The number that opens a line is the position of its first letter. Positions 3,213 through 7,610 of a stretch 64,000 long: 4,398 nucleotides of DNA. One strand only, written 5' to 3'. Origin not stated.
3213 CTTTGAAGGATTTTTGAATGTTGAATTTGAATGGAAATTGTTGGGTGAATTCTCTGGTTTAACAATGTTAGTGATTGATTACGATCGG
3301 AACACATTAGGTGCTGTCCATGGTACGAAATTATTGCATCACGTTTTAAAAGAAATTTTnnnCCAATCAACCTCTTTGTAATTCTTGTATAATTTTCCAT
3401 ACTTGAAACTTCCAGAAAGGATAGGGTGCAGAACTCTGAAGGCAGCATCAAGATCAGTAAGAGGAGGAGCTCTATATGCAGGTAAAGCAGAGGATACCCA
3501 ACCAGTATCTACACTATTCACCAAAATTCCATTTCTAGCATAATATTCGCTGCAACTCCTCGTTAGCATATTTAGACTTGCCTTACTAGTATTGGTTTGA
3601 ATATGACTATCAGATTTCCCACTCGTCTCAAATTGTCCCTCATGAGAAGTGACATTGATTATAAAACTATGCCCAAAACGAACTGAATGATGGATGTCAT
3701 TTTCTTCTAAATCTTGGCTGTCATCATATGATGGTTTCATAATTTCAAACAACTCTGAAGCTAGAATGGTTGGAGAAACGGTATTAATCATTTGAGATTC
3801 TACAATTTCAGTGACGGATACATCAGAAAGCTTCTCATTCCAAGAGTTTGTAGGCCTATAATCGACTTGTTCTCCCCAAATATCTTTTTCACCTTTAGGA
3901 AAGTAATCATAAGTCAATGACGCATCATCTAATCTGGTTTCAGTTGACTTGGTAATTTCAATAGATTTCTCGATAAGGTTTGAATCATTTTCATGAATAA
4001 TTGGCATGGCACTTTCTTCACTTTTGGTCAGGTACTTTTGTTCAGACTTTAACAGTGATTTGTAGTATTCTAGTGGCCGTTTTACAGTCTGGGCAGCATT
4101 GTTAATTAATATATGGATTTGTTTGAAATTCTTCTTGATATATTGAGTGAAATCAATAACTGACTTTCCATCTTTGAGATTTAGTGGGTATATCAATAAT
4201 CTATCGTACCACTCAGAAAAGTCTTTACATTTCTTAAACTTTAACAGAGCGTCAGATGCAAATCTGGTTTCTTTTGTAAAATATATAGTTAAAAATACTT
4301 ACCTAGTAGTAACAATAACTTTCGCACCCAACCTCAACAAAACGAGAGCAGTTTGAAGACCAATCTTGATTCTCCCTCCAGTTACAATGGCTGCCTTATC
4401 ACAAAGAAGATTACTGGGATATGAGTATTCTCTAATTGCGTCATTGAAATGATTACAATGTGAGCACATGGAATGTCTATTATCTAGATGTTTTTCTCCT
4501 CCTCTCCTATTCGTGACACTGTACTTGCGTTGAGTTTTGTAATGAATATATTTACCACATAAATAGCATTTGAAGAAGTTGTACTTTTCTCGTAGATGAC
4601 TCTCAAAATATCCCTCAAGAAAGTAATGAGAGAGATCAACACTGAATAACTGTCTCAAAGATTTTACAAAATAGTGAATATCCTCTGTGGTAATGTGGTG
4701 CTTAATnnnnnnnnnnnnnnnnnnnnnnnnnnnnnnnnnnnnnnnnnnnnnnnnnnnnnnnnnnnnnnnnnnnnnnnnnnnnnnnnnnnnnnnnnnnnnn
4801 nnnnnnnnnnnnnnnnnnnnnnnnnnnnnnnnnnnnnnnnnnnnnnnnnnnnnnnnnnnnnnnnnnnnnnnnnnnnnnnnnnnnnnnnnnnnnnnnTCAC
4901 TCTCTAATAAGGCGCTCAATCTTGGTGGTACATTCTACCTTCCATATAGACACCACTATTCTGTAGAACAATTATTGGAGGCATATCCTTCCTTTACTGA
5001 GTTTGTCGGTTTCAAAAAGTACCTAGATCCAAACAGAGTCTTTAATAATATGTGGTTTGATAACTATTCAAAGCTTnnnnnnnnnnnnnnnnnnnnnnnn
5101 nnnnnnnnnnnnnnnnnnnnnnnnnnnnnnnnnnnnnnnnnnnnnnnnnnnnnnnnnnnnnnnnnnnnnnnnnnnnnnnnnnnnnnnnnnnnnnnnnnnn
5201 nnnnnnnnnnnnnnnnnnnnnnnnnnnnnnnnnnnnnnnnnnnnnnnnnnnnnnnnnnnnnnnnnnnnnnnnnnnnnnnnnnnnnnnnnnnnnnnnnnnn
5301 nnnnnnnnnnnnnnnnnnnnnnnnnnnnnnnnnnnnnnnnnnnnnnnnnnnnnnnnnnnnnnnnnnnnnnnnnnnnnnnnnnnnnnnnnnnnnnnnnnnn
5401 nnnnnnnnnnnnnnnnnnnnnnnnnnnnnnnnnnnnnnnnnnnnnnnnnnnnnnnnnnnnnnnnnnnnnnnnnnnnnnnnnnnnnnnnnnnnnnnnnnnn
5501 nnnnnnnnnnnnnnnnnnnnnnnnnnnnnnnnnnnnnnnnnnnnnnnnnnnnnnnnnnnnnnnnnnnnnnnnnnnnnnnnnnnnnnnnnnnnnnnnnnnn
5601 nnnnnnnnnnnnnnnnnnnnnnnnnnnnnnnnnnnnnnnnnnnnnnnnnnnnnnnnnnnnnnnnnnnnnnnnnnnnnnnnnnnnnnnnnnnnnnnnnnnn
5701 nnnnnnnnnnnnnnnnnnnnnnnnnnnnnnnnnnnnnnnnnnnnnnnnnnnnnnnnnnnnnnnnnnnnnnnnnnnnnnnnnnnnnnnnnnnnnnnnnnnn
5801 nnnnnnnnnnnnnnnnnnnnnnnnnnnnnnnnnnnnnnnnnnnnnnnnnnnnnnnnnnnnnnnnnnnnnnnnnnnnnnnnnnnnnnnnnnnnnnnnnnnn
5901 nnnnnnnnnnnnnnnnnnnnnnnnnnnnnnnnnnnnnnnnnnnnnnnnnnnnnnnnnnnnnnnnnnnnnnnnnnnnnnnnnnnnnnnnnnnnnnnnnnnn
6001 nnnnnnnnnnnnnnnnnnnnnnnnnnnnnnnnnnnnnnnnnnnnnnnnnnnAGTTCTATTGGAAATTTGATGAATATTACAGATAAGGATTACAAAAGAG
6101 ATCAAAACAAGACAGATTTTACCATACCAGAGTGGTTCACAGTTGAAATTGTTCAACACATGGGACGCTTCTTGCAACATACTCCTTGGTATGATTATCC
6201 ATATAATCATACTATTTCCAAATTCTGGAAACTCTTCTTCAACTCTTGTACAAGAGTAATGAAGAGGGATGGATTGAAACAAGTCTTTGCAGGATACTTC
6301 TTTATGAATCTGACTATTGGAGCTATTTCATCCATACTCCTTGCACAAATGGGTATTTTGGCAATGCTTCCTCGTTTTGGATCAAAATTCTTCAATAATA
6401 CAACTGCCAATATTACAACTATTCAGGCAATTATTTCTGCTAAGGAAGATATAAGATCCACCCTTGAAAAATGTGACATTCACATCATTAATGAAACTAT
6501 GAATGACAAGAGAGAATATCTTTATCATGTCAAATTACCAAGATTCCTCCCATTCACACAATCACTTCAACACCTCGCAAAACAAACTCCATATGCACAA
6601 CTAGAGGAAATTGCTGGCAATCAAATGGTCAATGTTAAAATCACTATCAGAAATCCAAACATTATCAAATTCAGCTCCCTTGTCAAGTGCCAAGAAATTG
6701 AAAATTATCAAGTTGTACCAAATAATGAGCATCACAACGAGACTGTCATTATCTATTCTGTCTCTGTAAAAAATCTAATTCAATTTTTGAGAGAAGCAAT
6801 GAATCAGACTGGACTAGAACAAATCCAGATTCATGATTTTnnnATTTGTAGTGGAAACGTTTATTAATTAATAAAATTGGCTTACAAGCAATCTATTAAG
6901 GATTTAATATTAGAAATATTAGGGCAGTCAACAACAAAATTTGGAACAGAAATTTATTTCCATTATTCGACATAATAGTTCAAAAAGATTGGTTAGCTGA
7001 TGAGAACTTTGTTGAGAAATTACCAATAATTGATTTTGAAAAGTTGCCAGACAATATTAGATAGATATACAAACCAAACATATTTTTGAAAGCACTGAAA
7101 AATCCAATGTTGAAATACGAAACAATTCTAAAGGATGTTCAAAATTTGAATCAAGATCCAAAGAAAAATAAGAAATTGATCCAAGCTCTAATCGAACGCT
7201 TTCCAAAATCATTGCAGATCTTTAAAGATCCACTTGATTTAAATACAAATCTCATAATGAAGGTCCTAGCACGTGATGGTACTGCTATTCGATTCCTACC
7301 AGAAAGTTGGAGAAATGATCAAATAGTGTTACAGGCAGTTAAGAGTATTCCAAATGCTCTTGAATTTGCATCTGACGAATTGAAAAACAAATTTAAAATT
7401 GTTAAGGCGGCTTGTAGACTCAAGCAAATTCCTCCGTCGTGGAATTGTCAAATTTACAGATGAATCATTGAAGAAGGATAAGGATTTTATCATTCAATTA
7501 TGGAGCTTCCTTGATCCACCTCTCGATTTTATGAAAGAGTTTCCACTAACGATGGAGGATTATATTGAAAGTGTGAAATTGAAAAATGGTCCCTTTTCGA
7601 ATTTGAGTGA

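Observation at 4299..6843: Scaffold gap removes the 5' ends of two divergent genes; the downstream gene is an unusual ALO-oxidase-tail and methyltransferase fusion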

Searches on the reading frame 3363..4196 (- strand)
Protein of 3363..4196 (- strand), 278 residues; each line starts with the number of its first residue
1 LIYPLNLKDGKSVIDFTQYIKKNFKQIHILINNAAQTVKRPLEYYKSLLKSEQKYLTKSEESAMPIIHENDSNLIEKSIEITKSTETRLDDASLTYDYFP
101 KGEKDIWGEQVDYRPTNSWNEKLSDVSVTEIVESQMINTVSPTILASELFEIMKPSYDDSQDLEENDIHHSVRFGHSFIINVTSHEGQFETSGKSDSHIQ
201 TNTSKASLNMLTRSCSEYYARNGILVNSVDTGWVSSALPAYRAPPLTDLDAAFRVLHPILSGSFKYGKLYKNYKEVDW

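Call 6: search_protein_families(library=pfam, proteins=[window:3363-4196:-], max_evalue=0.1)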
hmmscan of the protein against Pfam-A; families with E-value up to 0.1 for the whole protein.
window:3363-4196:- (278 aa): 3 families
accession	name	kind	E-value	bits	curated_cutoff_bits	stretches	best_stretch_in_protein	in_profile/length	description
PF00106.31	adh_short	-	1.7e-09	37.9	26.6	2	179-238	131-186/195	short chain dehydrogenase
PF13561.12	adh_short_C2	-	1.4e-08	35.1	27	1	179-240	125-181/236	Enoyl-(Acyl carrier protein) reductase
PF10032.14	Pho88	-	0.023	14.4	25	1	12-57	123-168/184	Phosphate transport (Pho88)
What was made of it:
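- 3360..4263 (-): SDR exon 2, including the stop codon. adh_short 37.9 bits (call 6).
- On Short-chain dehydrogenases/reductases (the neighbouring gene): Exon 2 scores 37.9 bits against 26.6 (call 6).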

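Call 7: search_protein_families(library=ncbifam, proteins=[window:3363-4196:-], max_evalue=0.1)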
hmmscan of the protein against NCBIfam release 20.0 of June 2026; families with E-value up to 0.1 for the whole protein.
window:3363-4196:- (278 aa): 73 families (the best 25 are shown)
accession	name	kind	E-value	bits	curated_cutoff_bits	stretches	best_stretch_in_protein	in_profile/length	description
NF006121.0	PRK08265.1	subfamily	1.9e-07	30.9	294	1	167-237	121-187/263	short chain dehydrogenase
NF005975.0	PRK08063.1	equivalog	2.9e-07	30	328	2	6-42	62-98/250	enoyl-[acyl-carrier-protein] reductase FabL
NF006070.0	PRK08213.1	subfamily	5.5e-07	29.3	279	1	178-237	143-202/259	gluconate 5-dehydrogenase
TIGR01830.1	3oxo_ACP_reduc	equivalog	3.3e-06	27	297.75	1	179-238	130-185/239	3-oxoacyl-[acyl-carrier-protein] reductase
NF006693.0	PRK09242.1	equivalog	3.4e-06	26.4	328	1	176-236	140-196/258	SDR family oxidoreductase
NF041159.1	Rham_dhyd_Thplmales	equivalog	3.5e-06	26.6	450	1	8-37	65-94/253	L-rhamnose 1-dehydrogenase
NF006366.0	PRK08589.1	equivalog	4.4e-06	26.2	386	1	179-236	136-189/272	SDR family oxidoreductase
NF005559.1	PRK07231.1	subfamily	6.6e-06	25.8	215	1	117-239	91-191/249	glucose 1-dehydrogenase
NF009389.0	PRK12748.1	subfamily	1e-05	25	286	1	178-236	148-202/256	SDR family oxidoreductase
NF053701.1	CsHdxCHCADhChcB2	equivalog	2.2e-05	24.1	350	1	170-238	125-189/245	cis-4-hydroxycyclohexanecarboxylate dehydrogenase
NF004778.0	PRK06124.1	equivalog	2.3e-05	23.9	303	1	169-235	132-194/256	SDR family oxidoreductase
NF004847.0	PRK06198.1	subfamily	2.3e-05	23.8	240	1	191-236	149-193/269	oxidoreductase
NF009093.0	PRK12429.1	subfamily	2.3e-05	23.8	258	0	5-43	61-104/259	3-hydroxybutyrate dehydrogenase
NF004521.0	PRK05866.1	equivalog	2.9e-05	23.3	368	1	2-43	93-134/294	SDR family oxidoreductase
NF005468.0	PRK07062.1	equivalog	3.4e-05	23.5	266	1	199-237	157-195/265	SDR family oxidoreductase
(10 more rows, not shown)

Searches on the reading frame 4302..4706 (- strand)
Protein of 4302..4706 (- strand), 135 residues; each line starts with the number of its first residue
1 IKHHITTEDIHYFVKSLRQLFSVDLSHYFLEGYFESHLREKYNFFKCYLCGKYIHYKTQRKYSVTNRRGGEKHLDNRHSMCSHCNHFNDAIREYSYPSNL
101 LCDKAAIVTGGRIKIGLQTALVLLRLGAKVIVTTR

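Call 6: search_protein_families(library=pfam, proteins=[window:4302-4706:-], max_evalue=0.1)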
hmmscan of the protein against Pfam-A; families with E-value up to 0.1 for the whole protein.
window:4302-4706:- (135 aa): 2 families
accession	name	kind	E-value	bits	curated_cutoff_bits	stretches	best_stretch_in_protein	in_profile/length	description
PF14279.12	HNH_5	-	0.017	15.5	27.5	1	47-86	1-41/56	HNH endonuclease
PF00106.31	adh_short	-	0.026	14.4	26.6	1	104-134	1-31/195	short chain dehydrogenase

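Call 7: search_protein_families(library=ncbifam, proteins=[window:4302-4706:-], max_evalue=0.1)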
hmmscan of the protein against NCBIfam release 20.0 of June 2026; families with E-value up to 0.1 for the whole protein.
window:4302-4706:- (135 aa): 31 families (the best 25 are shown)
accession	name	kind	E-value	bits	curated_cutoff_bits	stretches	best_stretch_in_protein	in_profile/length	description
NF005224.0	PRK06720.1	equivalog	2.9e-06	27.4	207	1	101-133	14-46/169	hypothetical protein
NF004845.0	PRK06196.1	subfamily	6.4e-05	22.4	414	1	102-135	28-61/320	oxidoreductase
NF005075.0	PRK06500.1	equivalog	0.00019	20.9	336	1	101-135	4-38/249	SDR family oxidoreductase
NF052562.1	RADHDNL4305835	equivalog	0.00021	20.8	400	1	100-135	4-39/252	NADP-dependent (R)-specific alcohol dehydrogenase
NF005559.1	PRK07231.1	subfamily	0.00053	19.6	215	1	102-134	3-35/249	glucose 1-dehydrogenase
NF005468.0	PRK07062.1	equivalog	0.001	18.7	266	1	101-135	6-40/265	SDR family oxidoreductase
NF005681.0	PRK07478.1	subfamily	0.0011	18.4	267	1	100-135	3-38/254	SDR family oxidoreductase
NF006070.0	PRK08213.1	subfamily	0.0024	17.4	279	1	103-135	12-44/259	gluconate 5-dehydrogenase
NF006693.0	PRK09242.1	equivalog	0.0048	16.1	328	1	101-135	8-42/258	SDR family oxidoreductase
NF004818.0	PRK06172.1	equivalog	0.0074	15.6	336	1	100-134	4-38/253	SDR family oxidoreductase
NF005594.0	PRK07326.1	equivalog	0.0094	15.5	271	1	102-135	5-38/237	SDR family oxidoreductase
NF005893.0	PRK07856.1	equivalog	0.0094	15.3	255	1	102-135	8-41/255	SDR family oxidoreductase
NF005390.0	PRK06935.1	equivalog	0.01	15.2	369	1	92-134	4-46/258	2-dehydro-3-deoxy-D-gluconate 5-dehydrogenase KduD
NF004791.0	PRK06138.1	equivalog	0.01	15.1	312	1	101-134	3-36/252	SDR family oxidoreductase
NF006121.0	PRK08265.1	subfamily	0.014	14.9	294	1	101-133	5-37/263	short chain dehydrogenase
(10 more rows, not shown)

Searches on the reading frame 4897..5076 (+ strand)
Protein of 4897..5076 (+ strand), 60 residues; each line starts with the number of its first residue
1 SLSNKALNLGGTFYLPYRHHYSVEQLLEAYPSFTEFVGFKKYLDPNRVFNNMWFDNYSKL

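Call 72: search_solved_structures(query=window:4897-5076:+, max_evalue=10, show_alignments=5)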
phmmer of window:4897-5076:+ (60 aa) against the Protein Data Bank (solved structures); distinct sequences matched with E-value up to 10: 18.
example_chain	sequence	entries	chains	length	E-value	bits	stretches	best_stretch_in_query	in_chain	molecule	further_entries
2f0r_A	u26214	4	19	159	0.2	15.6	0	3-31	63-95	Tumor susceptibility gene 101 protein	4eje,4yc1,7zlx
4zny_A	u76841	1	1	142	0.27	15.2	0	3-31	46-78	Tumor susceptibility gene 101 protein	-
1kpp_A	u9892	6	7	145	0.28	15.1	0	3-31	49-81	Tumor susceptibility gene 101 protein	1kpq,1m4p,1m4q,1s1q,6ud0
5vkg_A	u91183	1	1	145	0.28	15.1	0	3-31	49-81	Tumor susceptibility gene 101 protein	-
7nlc_A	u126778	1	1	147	0.3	15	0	3-31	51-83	Tsg101 UEV domain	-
4g3t_A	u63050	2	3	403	0.34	14.8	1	2-50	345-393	oxidoreductase DprE1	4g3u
3obq_A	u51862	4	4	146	0.39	14.6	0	3-31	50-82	Tumor susceptibility gene 101 protein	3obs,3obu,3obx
3p9g_A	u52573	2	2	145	0.4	14.6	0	4-31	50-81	Tumor susceptibility gene 101 protein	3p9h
4aut_A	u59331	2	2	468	0.5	14.3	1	2-50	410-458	DECAPRENYL-PHOSPHORYL-BETA-D-RIBOFURANOSE-2-OXIDOREDUCTASE | DprE1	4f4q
6hfv_A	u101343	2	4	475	0.54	14.2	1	2-50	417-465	Decaprenylphosphoryl-beta-D-ribose oxidase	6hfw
5oep_A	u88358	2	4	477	0.8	13.7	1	2-50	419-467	Decaprenylphosphoryl-beta-D-ribose oxidase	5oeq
5oel_A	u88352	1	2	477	0.83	13.6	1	2-50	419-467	Decaprenylphosphoryl-beta-D-ribose oxidase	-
4fdn_A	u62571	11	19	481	0.86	13.6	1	2-50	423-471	oxidoreductase DprE1 | Probable decaprenylphosphoryl-beta-D-ribose oxidase | decaprenylphosphoryl-beta-D-ribose oxidase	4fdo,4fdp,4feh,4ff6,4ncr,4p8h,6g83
4p8c_A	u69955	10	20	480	0.86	13.6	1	2-50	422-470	Probable decaprenylphosphoryl-beta-D-ribose oxidase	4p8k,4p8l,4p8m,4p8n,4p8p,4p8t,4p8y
21gq_A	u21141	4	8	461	0.87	13.5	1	2-50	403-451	Decaprenylphosphoryl-beta-D-ribose oxidase | Oxidoreductase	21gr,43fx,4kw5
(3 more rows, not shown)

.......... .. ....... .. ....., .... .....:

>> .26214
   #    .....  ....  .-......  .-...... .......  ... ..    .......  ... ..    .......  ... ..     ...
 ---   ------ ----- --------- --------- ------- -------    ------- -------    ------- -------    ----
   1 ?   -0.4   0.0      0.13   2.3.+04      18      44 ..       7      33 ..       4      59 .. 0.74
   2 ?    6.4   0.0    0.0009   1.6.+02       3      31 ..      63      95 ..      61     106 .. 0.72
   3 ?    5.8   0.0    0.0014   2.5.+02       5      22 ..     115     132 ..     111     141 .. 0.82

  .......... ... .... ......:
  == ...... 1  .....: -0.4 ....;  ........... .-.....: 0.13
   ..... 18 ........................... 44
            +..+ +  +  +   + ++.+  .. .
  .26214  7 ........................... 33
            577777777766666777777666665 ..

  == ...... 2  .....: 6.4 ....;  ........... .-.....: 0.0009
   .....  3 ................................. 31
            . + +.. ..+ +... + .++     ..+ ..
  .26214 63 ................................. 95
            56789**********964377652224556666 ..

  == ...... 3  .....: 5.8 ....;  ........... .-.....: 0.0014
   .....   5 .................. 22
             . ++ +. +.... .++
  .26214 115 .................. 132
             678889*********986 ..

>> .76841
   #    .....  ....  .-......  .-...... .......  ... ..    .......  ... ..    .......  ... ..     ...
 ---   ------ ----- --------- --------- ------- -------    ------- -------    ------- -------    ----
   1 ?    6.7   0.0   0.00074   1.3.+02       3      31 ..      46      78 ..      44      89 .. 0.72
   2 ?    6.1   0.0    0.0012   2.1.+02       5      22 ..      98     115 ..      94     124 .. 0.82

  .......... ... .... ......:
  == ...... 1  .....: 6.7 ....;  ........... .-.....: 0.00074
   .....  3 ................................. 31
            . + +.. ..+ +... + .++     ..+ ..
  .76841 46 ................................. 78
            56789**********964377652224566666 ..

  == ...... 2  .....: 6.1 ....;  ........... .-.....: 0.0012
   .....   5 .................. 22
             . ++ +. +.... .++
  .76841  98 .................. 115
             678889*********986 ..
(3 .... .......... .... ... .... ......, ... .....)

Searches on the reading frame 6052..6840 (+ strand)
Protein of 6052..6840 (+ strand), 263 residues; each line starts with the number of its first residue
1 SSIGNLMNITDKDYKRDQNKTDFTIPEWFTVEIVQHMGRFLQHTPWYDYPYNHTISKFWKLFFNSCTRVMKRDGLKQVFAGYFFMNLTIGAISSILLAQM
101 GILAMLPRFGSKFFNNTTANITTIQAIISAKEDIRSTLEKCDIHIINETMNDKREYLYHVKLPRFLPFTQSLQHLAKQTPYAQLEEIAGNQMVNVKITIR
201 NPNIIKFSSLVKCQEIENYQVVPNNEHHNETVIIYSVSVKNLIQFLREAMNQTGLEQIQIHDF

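Call 54: predict_structure(alignment_id=A2)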
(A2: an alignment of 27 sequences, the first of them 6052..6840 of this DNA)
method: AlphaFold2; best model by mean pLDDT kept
length: 263 residues; sequences in the alignment: 27
mean_pLDDT: 88.6   pTM: 0.76
mean pLDDT of the five models: 88.6, 87.9, 87.4, 86.8, 85.4
residues with pLDDT >= 90: 184; 70-90: 54; 50-70: 15; < 50: 10
segments of 3 or more residues with pLDDT < 50: 1-10
pLDDT, mean of each block of 10 residues (from residue 1): 46 74 94 92 84 97 97 93 95 96 91 66 94 97 98 97 94 96 95 94 74 90 74 94 94 90 83
secondary structure, 60 per line:
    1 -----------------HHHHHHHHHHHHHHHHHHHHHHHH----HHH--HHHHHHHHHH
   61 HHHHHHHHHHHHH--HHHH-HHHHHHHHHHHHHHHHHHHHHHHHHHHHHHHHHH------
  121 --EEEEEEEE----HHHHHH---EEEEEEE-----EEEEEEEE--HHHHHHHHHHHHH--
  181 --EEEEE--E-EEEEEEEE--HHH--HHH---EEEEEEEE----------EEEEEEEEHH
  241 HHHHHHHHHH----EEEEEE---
elements in order: H18-41 H51-73 H76-79 H81-114 E123-130 H135-140 E144-150 E156-163 H166-178 E183-187 E192-199 E213-220 E231-238 H239-250 E255-260
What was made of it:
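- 6052..6840 (+): C-terminal module: a three-helix bundle followed by two ferredoxin-like (ACT-like) domains, ending in IQIHDF. No Pfam or NCBIfam model covers it. AF2 pLDDT 88.6, pTM 0.76 (call 54).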

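Call 88: search_protein_families(library=pfam, proteins=[window:6052-6840:+], max_evalue=0.01)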
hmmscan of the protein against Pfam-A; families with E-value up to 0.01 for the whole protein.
window:6052-6840:+ (263 aa): 0 families

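Call 90: fold_search(model_id=the predicted structure, library=viral)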
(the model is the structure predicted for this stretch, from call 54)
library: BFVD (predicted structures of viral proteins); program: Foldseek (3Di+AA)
matches with E <= 10: 544; with E <= 0.001: 0
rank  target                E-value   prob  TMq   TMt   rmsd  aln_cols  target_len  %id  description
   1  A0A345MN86            5.5e-03  0.87  0.21  0.14  18.6       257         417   10  (no name in the UniProt tables at hand)
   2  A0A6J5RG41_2          6.3e-02  0.14  0.16  0.08  25.4       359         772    8  Inorganic pyrophosphatase domain-containing protein [uncultured Caudovirales phage]
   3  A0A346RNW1            7.9e-02  0.97  0.18  0.45   4.3        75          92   15  Ac117-like protein [Cryptophlebia peltastica nucleopolyhedrovirus]
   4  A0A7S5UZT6            9.4e-02  0.10  0.15  0.08  24.1       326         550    8  (no name in the UniProt tables at hand)
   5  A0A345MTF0            1.0e-01  0.47  0.18  0.23  16.4       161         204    7  (no name in the UniProt tables at hand)
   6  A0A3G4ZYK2            1.2e-01  0.33  0.18  0.19  13.4       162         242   10  Uncharacterized protein [Gaeavirus sp.]
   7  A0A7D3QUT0            1.3e-01  0.89  0.19  0.38  15.8       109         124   13  Uncharacterized protein [Fadolivirus FV1/VV64]
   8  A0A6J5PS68            1.6e-01  0.08  0.13  0.08  23.0       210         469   11  Baseplate protein J-like [uncultured Caudovirales phage]
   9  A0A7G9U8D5            1.8e-01  0.23  0.14  0.14  10.8       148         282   11  Bro-a protein [Spilarctia obliqua nucleopolyhedrovirus]
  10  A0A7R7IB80            2.1e-01  0.15  0.14  0.18  15.3       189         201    7  (no name in the UniProt tables at hand)
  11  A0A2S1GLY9            2.3e-01  0.98  0.18  0.58   2.0        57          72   12  Uncharacterized 8.8 kDa protein in frd-Gp32 intergenic region [Erwinia phage Cronus]
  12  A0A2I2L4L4            3.3e-01  0.85  0.19  0.54   5.2        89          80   13  Uncharacterized protein [Orpheovirus IHUMI-LCC2]
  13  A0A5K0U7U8            3.5e-01  0.93  0.20  0.30   4.4        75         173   16  Elongation factor 2 (Fragment) [Yasminevirus sp. GU-2018]
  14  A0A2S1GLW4            3.7e-01  0.84  0.19  0.36   8.3        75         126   11  Uncharacterized protein [Erwinia phage Cronus]
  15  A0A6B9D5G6            3.7e-01  0.77  0.22  0.08   5.9        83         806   14  Nonstructural protein NS1 [Syngnathus scovelli chapparvovirus]
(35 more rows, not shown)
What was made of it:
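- Tried and rejected: The BFVD search of the C-module gave nothing significant (call 90).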

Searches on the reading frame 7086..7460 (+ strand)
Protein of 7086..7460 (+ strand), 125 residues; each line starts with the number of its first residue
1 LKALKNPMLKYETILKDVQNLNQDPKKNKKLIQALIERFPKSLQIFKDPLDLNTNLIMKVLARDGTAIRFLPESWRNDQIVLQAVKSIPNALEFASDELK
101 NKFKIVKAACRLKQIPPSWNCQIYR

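Call 88: search_protein_families(library=pfam, proteins=[window:7086-7460:+], max_evalue=0.01)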
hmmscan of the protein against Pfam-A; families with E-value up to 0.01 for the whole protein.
window:7086-7460:+ (125 aa): 2 families
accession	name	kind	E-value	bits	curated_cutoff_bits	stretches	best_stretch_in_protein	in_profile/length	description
PF13475.11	DUF4116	-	1.3e-14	53.9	24.9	2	79-111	3-35/49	Domain of unknown function (DUF4116)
PF05302.16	DUF720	-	0.0037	17.5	25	1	13-64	57-108/125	Protein of unknown function (DUF720)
